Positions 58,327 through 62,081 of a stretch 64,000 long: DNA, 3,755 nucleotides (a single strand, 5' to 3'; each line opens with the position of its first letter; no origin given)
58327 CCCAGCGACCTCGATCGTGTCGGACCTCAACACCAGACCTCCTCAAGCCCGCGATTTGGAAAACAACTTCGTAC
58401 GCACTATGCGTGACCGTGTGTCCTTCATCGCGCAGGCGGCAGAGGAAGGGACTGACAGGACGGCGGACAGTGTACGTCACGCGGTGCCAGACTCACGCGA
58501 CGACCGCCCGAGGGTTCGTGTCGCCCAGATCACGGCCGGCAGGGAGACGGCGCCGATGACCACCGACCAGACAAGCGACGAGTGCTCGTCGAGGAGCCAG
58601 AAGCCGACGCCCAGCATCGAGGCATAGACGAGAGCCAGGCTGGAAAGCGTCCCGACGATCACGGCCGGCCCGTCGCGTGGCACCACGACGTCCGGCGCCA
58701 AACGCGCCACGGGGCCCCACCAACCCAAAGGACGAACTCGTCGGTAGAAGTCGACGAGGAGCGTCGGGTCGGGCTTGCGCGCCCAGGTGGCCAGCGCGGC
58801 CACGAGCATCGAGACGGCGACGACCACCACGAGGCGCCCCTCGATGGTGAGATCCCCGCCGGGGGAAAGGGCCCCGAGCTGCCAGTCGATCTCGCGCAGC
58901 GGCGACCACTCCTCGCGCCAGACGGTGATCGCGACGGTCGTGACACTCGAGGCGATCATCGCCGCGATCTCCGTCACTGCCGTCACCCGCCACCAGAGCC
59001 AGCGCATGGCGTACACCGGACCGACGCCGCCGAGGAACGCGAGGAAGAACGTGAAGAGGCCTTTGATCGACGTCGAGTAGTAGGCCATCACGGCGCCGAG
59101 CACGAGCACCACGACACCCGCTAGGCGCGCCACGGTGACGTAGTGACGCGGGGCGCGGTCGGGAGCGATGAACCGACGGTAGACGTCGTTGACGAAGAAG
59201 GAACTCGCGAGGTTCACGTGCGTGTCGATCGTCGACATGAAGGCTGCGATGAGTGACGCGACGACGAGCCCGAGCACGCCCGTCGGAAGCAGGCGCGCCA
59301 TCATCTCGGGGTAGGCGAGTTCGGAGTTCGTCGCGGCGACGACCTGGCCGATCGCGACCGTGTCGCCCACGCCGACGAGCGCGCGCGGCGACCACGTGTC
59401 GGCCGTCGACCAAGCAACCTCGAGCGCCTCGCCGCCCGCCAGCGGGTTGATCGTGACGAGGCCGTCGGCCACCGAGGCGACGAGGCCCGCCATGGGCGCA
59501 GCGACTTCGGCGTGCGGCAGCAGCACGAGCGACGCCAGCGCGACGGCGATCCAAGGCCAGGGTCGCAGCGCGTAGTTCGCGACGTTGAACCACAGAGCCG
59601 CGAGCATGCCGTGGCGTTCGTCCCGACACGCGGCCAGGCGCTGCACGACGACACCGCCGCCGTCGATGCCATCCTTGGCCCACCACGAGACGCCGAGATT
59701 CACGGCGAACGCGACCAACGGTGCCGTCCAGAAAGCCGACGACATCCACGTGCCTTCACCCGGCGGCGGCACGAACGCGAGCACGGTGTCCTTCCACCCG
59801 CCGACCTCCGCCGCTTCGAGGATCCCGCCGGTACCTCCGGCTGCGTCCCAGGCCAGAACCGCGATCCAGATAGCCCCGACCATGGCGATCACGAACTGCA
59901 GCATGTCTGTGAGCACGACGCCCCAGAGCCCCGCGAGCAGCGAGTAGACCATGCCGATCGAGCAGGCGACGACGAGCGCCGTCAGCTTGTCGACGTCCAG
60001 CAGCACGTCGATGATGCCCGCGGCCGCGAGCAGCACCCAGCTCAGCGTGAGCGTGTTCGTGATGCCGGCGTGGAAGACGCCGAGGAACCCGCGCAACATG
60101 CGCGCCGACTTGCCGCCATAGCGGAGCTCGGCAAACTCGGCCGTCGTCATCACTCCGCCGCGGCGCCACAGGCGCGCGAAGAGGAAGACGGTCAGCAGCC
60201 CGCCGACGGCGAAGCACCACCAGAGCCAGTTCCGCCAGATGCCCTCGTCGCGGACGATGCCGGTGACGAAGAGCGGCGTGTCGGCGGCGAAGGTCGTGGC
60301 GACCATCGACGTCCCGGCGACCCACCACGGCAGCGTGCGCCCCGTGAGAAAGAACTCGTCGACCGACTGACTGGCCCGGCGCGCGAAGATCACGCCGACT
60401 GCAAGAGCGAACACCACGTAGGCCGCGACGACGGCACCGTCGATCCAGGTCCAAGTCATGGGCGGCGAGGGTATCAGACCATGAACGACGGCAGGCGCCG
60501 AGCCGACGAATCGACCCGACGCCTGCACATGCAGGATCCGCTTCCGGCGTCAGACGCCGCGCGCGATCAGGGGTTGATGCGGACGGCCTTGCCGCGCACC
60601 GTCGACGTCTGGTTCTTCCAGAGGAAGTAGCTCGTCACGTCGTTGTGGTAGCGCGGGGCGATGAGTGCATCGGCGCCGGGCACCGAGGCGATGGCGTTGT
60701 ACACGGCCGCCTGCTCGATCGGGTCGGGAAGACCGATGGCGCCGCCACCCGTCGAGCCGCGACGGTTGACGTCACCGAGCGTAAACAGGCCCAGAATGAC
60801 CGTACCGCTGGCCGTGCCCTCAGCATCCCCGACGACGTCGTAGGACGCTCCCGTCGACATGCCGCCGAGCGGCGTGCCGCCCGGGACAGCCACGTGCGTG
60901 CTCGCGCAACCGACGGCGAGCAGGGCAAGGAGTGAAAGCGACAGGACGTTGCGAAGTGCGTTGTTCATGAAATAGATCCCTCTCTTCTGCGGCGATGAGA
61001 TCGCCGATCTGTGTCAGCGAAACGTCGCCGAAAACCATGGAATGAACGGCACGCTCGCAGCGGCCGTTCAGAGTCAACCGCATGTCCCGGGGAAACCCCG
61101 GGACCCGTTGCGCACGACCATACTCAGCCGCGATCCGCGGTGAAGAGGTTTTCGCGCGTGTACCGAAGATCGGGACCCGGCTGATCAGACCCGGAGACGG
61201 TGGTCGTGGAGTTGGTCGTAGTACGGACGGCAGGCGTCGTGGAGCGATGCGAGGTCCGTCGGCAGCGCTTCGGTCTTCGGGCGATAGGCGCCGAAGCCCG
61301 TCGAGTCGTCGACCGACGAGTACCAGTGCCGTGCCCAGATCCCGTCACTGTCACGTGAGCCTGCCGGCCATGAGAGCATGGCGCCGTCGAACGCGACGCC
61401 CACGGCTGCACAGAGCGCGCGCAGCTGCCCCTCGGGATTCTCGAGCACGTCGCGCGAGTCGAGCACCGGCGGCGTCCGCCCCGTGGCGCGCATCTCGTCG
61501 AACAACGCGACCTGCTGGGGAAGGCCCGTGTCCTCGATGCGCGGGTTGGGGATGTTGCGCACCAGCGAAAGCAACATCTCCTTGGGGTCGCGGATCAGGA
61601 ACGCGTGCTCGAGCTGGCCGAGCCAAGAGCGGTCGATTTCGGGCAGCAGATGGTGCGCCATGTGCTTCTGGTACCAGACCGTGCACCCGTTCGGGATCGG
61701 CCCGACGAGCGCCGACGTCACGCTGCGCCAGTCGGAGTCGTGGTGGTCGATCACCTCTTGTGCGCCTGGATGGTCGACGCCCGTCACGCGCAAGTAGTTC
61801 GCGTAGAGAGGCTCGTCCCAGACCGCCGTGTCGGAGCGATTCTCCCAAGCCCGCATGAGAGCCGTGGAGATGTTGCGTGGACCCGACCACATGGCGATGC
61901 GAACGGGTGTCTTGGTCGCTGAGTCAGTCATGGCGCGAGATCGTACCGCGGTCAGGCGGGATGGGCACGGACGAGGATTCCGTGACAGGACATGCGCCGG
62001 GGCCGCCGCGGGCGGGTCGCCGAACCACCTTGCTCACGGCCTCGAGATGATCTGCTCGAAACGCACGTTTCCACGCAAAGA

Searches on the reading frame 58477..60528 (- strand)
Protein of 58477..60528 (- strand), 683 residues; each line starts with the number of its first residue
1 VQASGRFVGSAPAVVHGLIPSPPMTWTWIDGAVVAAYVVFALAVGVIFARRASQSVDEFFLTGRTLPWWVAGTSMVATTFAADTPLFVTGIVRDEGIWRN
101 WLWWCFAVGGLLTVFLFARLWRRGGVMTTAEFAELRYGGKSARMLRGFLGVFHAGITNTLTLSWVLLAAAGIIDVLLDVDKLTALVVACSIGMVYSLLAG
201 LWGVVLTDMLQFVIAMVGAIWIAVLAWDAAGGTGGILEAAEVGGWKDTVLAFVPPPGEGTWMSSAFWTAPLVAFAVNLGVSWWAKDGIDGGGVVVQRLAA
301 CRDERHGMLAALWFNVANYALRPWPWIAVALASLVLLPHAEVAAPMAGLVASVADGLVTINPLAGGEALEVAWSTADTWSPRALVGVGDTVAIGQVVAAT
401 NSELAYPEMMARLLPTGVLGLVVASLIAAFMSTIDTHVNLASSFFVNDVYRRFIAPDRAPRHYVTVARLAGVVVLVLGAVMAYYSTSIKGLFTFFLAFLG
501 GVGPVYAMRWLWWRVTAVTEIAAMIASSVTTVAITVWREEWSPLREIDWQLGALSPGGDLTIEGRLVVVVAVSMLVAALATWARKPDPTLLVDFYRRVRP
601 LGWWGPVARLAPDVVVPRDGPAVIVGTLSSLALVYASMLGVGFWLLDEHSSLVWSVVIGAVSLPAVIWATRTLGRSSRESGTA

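Call 48: search_protein_families(library=pfam, proteins=[window:58477-60528:-], max_evalue=0.001)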
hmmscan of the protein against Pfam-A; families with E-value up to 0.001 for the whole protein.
window:58477-60528:- (683 aa): 1 family
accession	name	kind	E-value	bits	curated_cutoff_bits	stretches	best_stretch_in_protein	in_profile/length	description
PF00474.23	SSF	-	4.6e-32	111.8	22.8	2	59-304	1-231/406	Sodium:solute symporter family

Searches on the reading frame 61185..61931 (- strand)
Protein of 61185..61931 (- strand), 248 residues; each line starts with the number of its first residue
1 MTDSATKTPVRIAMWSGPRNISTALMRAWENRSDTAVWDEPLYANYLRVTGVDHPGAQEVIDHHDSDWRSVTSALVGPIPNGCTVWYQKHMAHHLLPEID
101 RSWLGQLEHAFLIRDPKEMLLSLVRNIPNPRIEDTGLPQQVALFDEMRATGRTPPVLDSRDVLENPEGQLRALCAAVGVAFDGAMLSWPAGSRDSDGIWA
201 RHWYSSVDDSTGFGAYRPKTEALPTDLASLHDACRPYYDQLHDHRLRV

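Call 48: search_protein_families(library=pfam, proteins=[window:61185-61931:-], max_evalue=0.001)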
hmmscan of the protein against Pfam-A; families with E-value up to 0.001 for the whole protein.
window:61185-61931:- (248 aa): 1 family
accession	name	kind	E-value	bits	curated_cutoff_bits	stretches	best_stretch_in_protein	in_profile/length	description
PF19798.5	Sulfotransfer_5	-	2.5e-50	171.4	23.2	1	11-241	2-222/226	Sulfotransferase domain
